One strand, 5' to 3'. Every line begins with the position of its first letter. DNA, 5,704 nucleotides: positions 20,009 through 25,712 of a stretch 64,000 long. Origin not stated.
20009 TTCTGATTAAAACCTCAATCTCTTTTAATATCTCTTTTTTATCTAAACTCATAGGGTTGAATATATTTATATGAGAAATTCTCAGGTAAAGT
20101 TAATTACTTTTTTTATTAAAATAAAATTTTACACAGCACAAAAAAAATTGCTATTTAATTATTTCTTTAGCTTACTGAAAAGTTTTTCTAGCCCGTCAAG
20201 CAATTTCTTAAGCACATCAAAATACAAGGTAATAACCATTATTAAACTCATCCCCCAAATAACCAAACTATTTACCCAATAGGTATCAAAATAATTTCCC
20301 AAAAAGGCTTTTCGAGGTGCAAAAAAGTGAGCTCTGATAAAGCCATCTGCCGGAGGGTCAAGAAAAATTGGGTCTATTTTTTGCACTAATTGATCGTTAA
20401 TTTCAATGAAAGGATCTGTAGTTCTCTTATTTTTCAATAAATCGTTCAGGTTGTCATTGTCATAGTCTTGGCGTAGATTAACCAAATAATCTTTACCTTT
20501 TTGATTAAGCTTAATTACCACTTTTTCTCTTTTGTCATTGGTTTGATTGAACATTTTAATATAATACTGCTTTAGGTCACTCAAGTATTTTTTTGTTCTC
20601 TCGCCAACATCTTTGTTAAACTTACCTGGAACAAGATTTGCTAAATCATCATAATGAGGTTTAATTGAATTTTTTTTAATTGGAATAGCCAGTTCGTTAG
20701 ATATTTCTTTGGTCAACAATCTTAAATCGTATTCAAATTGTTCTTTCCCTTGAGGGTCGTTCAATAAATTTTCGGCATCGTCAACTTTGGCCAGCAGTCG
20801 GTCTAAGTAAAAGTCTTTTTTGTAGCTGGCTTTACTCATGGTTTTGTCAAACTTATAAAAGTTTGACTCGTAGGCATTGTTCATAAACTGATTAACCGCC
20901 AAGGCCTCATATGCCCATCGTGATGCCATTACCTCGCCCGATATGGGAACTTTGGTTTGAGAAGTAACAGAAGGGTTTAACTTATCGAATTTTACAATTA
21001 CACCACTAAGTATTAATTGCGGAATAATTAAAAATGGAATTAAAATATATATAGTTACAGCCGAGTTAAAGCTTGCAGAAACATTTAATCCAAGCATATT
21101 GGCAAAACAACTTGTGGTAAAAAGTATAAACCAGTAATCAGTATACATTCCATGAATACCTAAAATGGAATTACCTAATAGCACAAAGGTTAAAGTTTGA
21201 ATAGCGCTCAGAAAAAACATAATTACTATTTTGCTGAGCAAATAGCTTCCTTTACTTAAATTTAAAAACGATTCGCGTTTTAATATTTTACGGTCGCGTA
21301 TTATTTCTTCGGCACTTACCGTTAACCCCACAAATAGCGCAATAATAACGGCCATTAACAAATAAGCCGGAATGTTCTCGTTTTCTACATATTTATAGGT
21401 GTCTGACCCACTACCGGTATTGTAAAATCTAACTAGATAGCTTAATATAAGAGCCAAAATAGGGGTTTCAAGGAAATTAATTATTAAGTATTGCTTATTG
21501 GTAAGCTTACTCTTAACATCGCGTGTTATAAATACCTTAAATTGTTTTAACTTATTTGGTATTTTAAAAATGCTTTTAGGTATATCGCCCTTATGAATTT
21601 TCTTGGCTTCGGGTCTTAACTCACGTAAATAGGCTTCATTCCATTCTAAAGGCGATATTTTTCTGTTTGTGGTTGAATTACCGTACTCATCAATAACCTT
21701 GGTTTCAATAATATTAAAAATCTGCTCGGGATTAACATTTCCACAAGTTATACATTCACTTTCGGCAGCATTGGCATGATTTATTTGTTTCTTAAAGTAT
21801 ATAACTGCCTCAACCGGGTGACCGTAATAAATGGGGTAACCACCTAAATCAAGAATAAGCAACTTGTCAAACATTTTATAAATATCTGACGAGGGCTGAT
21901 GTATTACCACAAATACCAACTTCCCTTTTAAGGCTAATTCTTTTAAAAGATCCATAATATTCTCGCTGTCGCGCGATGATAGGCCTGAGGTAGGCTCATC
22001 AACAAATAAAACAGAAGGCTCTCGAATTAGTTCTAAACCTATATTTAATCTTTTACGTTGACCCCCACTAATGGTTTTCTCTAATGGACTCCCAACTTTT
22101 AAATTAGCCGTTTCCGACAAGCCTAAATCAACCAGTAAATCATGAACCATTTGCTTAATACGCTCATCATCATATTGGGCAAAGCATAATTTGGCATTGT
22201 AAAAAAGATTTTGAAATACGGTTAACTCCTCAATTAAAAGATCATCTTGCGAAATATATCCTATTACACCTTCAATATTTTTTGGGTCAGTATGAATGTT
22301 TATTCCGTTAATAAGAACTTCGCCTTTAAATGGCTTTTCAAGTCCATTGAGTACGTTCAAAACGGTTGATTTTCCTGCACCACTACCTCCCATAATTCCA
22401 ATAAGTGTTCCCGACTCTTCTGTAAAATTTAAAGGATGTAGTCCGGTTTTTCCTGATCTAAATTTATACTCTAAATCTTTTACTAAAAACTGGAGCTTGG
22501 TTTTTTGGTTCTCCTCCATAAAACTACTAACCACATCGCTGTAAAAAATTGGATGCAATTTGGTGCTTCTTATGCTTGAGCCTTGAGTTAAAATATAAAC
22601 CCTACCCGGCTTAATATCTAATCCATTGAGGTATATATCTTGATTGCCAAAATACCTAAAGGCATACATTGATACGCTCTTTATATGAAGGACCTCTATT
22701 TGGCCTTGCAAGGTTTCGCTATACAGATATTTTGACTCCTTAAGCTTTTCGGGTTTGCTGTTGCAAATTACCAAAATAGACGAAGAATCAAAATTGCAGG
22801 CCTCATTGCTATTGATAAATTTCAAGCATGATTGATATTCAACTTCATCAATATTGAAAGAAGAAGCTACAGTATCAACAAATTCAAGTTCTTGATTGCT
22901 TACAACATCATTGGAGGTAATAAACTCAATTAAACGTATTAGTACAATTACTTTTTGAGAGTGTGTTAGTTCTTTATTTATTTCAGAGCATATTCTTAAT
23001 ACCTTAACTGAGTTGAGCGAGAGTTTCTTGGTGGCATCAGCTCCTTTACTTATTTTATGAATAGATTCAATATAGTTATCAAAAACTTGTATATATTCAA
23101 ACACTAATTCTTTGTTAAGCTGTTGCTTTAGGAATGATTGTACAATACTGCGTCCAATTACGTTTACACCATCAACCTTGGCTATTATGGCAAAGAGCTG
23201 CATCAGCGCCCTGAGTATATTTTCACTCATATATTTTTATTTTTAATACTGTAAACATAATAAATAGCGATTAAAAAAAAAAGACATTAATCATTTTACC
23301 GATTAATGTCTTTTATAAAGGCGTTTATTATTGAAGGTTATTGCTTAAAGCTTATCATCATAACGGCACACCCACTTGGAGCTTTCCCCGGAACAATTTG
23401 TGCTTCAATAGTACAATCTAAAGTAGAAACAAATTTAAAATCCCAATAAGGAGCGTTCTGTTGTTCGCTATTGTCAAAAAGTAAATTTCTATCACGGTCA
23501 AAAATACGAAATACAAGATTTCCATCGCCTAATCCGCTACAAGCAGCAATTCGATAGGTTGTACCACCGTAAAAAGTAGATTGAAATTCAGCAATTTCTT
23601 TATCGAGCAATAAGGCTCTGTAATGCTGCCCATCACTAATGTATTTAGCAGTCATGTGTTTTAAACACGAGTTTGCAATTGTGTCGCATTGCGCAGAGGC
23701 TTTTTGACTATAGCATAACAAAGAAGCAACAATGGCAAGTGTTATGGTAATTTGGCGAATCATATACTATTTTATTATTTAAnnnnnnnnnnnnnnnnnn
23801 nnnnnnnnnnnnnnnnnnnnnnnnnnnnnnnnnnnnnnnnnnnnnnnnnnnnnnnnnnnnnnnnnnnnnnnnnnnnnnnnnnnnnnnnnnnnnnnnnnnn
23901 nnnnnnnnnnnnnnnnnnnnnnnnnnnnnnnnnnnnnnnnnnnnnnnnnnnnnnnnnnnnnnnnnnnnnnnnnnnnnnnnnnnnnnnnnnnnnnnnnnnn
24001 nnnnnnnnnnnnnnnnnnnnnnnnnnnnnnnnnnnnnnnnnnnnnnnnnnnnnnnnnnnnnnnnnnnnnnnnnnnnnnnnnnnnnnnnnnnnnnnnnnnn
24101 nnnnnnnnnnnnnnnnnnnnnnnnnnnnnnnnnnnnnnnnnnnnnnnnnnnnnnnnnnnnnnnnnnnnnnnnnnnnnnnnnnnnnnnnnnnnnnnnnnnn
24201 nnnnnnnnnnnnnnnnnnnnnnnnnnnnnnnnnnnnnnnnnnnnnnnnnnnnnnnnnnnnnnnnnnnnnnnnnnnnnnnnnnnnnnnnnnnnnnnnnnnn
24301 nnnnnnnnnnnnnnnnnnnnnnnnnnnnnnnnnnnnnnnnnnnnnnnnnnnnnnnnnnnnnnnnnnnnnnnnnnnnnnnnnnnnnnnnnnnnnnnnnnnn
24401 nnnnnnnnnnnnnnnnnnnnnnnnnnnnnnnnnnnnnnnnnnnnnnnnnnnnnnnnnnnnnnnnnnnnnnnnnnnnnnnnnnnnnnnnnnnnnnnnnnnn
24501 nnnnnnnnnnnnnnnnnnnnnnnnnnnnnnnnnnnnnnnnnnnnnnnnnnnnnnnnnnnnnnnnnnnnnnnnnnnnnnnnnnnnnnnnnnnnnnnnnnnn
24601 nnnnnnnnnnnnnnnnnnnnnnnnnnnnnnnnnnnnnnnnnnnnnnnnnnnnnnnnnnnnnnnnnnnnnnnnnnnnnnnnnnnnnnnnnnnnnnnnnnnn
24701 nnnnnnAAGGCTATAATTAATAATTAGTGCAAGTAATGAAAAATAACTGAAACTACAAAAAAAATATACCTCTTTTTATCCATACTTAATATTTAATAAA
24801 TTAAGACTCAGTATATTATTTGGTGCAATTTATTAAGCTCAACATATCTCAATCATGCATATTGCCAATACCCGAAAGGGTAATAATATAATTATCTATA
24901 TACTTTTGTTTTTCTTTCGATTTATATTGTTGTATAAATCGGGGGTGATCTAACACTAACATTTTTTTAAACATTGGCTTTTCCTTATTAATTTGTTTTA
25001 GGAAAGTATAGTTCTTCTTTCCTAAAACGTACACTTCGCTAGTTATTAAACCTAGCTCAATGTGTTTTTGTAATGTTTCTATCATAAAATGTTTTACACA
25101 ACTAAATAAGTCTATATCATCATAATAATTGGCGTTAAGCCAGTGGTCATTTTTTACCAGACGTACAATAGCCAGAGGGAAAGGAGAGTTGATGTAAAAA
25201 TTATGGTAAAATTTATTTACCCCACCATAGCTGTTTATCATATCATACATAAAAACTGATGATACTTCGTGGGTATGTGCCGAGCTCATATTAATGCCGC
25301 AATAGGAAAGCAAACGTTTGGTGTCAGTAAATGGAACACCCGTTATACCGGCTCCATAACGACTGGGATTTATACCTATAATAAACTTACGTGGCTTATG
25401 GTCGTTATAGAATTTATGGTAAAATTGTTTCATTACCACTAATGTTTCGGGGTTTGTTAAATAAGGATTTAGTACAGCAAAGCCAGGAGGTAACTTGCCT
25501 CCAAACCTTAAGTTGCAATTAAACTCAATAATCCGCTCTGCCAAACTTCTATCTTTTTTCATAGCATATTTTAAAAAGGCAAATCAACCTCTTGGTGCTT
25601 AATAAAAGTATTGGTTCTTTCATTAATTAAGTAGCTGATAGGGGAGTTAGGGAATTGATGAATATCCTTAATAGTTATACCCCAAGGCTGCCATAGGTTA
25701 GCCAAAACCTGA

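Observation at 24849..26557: SMUG-like uracil-DNA-glycosylase-superfamily gene translationally coupled to an unrecognised 328-aa protein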

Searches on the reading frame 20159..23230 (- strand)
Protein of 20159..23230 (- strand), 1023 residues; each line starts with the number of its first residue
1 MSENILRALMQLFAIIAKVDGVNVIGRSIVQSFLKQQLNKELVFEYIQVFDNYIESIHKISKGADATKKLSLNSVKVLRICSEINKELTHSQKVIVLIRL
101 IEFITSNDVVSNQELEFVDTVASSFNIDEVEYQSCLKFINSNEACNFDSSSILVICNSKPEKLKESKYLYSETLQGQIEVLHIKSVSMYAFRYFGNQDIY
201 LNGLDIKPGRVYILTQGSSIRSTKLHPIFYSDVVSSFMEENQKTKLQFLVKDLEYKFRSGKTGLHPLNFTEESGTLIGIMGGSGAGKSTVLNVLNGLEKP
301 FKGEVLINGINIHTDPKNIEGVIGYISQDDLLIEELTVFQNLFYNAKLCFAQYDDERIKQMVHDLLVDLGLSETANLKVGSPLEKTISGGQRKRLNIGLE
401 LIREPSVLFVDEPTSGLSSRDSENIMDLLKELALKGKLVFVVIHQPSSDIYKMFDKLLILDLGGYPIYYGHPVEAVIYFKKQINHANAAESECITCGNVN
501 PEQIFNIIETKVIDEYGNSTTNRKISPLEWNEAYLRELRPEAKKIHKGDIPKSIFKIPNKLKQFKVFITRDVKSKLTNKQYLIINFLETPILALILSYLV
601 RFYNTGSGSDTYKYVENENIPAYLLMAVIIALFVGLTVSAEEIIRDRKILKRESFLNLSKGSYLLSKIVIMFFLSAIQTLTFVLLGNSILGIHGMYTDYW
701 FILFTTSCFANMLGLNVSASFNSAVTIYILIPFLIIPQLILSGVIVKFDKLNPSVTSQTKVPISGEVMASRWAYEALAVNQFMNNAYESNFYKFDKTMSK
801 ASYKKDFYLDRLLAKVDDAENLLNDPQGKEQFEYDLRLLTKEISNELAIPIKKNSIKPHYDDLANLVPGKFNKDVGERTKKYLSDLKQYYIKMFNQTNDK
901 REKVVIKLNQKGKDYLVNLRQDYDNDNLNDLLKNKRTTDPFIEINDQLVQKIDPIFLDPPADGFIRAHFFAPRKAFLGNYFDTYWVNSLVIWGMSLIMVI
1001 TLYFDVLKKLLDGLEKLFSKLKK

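Call 3: search_protein_families(library=pfam, proteins=[window:20159-23230:-], max_evalue=0.1)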
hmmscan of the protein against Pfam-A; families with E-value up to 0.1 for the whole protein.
window:20159-23230:- (1023 aa): 8 families
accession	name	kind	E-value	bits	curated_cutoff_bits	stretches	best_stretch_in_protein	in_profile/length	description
PF00005.33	ABC_tran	-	2.5e-29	103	25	1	264-415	1-137/137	ABC transporter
PF01061.29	ABC2_membrane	-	1.8e-20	73.8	26.9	1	563-755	2-188/211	ABC-2 type transporter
PF19055.6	ABC2_membrane_7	-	6.1e-07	29.1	22.7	1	444-481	1-38/410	ABC-2 type transporter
PF13304.12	AAA_21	-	0.0065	17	27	0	393-440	244-295/304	AAA domain, putative AbiEii toxin, Type IV TA system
PF03215.21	Rad17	-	0.0097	16.3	23.8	0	275-347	46-118/186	Rad17 P-loop domain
PF05099.18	TerB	-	0.029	15.1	24.4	1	8-133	3-114/118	Tellurite resistance protein TerB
PF03193.22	RsgA_GTPase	-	0.031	14.5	30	1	273-296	106-128/174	RsgA GTPase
PF12730.13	ABC2_membrane_4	-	0.034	14.6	27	0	575-709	8-143/179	ABC-2 family transporter protein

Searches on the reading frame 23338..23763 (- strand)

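Call 3: search_protein_families(library=pfam, proteins=[window:23338-23763:-], max_evalue=0.1)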
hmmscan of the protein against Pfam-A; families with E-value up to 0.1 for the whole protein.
window:23338-23763:- (141 aa): 0 families

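Call 4: search_protein_families(library=ncbifam, proteins=[window:23338-23763:-], max_evalue=0.1)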
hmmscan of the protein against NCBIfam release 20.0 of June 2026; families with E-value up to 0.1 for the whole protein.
window:23338-23763:- (141 aa): 0 families

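Call 5: search_protein_families(library=padloc, proteins=[window:23338-23763:-], max_evalue=0.1)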
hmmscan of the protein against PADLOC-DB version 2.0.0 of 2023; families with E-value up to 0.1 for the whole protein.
window:23338-23763:- (141 aa): 0 families

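Call 35: search_protein_families(library=phrogs, proteins=[window:23338-23763:-], max_evalue=0.1)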
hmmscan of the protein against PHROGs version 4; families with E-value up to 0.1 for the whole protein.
window:23338-23763:- (141 aa): 1 family
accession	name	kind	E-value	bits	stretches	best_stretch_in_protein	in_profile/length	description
phrog_16842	-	unknown function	0.026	15.8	0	32-73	17-53/82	-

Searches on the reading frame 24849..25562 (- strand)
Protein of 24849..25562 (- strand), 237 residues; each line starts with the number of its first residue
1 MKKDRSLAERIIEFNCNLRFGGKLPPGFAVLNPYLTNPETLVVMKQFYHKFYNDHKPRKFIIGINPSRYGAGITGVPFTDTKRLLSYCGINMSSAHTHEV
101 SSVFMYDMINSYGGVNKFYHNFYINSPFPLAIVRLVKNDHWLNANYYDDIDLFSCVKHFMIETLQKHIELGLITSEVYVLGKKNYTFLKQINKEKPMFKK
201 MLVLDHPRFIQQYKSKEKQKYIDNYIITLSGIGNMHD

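Call 3: search_protein_families(library=pfam, proteins=[window:24849-25562:-], max_evalue=0.1)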
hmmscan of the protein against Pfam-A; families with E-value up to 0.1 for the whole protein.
window:24849-25562:- (237 aa): 1 family
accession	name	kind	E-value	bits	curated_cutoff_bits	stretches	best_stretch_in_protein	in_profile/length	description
PF03167.25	UDG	-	8.4e-14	52.3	24.3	1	50-227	2-138/141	Uracil DNA glycosylase superfamily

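Call 4: search_protein_families(library=ncbifam, proteins=[window:24849-25562:-], max_evalue=0.1)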
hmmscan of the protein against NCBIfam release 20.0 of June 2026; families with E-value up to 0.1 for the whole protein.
window:24849-25562:- (237 aa): 0 families

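Call 5: search_protein_families(library=padloc, proteins=[window:24849-25562:-], max_evalue=0.1)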
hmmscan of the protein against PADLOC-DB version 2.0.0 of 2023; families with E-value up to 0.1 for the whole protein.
window:24849-25562:- (237 aa): 0 families

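Call 6: search_solved_structures(query=window:24849-25562:-, max_evalue=1, show_alignments=2)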
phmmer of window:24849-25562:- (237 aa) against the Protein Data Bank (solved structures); distinct sequences matched with E-value up to 1: 16.
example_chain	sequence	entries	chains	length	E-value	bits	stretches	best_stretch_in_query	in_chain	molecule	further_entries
5h0j_A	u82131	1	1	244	3.6e-67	229.4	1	7-234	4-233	Uncharacterized protein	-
5h0k_A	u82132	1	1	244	1.1e-66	227.8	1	7-234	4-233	Uncharacterized protein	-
5h93_A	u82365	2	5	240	0.11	15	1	50-93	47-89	Geobacter metallireducens SMUG1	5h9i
8rbf_A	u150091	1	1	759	0.13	14.8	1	76-117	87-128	Unconventional myosin-Va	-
4zlk_A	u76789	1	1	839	0.14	14.7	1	76-117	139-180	Unconventional myosin-Va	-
1w8j_A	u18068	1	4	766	0.14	14.6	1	76-117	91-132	MYOSIN VA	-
8r9v_A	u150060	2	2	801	0.14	14.6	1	76-117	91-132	Unconventional myosin-Va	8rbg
7plt_A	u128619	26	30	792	0.15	14.6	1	76-117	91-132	Unconventional myosin-Va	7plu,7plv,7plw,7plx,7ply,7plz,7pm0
1oe9_A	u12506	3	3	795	0.15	14.6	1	76-117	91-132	MYOSIN VA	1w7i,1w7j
8of8_M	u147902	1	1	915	0.17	14.4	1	76-117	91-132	Unconventional myosin-Va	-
2dfs_A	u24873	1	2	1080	0.22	14.1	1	76-117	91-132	Myosin-5A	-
8xig_A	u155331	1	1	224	0.22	14.1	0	205-224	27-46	Uncoating factor OPG117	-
7yv9_A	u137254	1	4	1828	0.28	13.7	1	76-117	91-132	Unconventional myosin-Va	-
1oe4_A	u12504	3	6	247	0.44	13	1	45-87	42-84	SINGLE-STRAND SELECTIVE MONOFUNCTIONAL URACIL DNA GLYCOSYLASE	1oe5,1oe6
5h99_A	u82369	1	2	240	0.56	12.7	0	50-93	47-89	Geobacter metallireducens SMUG1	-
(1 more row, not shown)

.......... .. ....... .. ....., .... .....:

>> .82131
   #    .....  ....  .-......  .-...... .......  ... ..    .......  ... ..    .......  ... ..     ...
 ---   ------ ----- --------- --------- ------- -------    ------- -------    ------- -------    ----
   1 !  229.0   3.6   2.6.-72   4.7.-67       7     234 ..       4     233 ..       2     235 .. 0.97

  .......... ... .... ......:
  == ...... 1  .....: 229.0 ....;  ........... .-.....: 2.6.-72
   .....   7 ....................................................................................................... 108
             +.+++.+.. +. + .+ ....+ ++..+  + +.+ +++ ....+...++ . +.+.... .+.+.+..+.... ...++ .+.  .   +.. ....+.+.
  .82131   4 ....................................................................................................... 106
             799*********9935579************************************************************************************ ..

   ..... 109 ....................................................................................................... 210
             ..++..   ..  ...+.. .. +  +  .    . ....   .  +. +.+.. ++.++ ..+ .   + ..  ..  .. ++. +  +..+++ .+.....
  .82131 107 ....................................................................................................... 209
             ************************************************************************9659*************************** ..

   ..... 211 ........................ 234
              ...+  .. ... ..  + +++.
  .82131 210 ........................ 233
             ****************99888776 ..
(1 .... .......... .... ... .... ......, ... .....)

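Call 30: find_related_loci(query=A2, collection=metagenome_contigs, flank=5000)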
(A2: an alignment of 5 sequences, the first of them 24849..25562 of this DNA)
Query A2 (237 aa) in metagenome_contigs; peptide patterns used: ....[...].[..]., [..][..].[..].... (x = any residue, [..] = any of these).
599 stretches matched a pattern (row limit reached: there are more); 547 encode a relative of the query (tblastn E <= 1e-3); the best 80 are kept; 80 distinct loci.
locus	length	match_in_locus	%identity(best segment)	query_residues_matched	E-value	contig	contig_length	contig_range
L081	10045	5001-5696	68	1-232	1e-107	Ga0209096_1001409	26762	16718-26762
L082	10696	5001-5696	68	1-232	1e-107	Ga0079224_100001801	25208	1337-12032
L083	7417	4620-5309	68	1-230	1e-107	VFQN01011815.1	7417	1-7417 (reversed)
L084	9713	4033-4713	69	6-232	3e-106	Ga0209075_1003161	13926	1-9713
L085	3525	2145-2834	68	1-230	3e-108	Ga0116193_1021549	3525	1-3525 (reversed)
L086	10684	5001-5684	68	3-230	2e-105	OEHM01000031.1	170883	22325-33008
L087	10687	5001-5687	69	3-231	2e-105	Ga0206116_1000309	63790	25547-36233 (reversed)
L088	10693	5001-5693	67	1-230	2e-105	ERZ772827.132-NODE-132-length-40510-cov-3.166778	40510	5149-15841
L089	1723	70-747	68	6-231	2e-112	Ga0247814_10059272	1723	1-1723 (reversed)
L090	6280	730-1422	68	1-231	6e-105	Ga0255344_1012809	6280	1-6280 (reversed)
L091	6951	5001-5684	68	3-230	3e-105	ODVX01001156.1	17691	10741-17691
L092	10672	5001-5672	68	6-229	5e-105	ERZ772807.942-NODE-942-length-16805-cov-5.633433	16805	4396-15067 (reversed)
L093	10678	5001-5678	65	4-229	3e-105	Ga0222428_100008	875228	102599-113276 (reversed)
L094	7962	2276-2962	67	6-235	1e-104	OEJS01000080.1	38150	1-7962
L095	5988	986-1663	67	6-231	9e-105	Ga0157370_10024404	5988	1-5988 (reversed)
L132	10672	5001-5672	69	6-229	6e-103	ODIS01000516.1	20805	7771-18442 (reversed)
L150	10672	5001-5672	68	6-229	2e-102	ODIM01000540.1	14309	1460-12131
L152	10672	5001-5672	68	6-229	3e-102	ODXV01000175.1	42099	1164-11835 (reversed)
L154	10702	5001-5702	65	1-234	3e-102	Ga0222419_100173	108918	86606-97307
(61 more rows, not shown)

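Call 35: search_protein_families(library=phrogs, proteins=[window:24849-25562:-], max_evalue=0.1)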
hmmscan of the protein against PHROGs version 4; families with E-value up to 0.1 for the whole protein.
window:24849-25562:- (237 aa): 1 family
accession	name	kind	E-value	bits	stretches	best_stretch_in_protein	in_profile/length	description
phrog_18236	-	unknown function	0.026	16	0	184-214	16-46/87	-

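Call 76: search_protein_families(library=pfam, proteins=[L154:5727-6272:+, L152:9818-10174:+, L150:3669-4958:+, L132:5691-6911:+], max_evalue=0.00001)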
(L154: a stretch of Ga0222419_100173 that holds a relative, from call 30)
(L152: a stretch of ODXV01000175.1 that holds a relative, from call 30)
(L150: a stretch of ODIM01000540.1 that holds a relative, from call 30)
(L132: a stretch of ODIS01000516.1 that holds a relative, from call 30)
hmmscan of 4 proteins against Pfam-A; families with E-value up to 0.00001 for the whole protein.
L154:5727-6272:+ (181 aa): 1 family
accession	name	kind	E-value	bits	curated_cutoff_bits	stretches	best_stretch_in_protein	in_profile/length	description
PF04343.18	DUF488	-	4.7e-31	108.4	22.2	1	18-140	1-121/121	Domain of unknown function DUF488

L152:9818-10174:+ (118 aa): 1 family
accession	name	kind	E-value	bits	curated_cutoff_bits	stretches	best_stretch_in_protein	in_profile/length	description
PF03960.21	ArsC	-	3e-13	50.3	24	1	8-110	1-75/79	ArsC family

L150:3669-4958:+ (429 aa): 1 family
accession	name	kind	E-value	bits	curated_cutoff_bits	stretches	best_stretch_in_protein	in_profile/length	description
PF00202.27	Aminotran_3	-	1.6e-101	340.4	30.5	1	18-418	4-401/403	Aminotransferase class-III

L132:5691-6911:+ (406 aa): 1 family
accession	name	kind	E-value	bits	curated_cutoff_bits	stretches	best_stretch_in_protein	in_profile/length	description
PF09925.14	DUF2157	-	4.3e-31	108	32.4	1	9-152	2-144/146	Predicted membrane protein (DUF2157)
